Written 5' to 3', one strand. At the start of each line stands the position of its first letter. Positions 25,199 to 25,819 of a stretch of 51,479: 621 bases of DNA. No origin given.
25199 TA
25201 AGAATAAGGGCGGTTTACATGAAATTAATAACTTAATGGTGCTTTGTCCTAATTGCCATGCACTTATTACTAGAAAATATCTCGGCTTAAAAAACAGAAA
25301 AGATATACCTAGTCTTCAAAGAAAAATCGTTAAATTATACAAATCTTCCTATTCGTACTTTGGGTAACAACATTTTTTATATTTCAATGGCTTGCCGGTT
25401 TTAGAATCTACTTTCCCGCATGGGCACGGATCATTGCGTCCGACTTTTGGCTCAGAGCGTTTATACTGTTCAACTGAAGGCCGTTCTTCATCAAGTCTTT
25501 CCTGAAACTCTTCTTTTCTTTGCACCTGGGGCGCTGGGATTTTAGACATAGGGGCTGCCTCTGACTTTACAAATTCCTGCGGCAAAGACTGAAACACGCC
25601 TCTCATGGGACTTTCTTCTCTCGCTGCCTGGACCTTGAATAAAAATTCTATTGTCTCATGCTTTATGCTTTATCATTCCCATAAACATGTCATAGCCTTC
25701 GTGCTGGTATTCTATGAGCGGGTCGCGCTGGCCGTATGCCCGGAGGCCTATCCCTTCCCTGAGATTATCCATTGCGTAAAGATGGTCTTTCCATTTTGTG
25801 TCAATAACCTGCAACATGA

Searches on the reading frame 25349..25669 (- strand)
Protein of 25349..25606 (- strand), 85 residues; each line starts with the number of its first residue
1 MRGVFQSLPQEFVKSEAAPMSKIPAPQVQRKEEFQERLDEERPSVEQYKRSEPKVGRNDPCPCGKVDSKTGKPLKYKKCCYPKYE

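Call 6: find_encoding_contigs(protein=window:25349-25606:-, flank=6000, max_places=10)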
Protein window:25349-25606:- (85 aa): no gene with exactly this product is on record in the collection.

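Call 35: search_protein_families(library=pfam, proteins=[window:25349-25606:-, window:25352-25669:-], max_evalue=0.01)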
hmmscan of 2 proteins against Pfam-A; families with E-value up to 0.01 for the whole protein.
window:25349-25606:- (85 aa): 1 family
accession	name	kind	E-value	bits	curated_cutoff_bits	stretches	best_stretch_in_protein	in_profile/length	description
PF02810.21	SEC-C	-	0.0039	17.5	20.4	0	57-64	1-8/19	SEC-C motif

seq(106 aa): 1 family
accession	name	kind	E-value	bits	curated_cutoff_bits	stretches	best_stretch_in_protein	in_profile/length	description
PF02810.21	SEC-C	-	0.0071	16.6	20.4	0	78-85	1-8/19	SEC-C motif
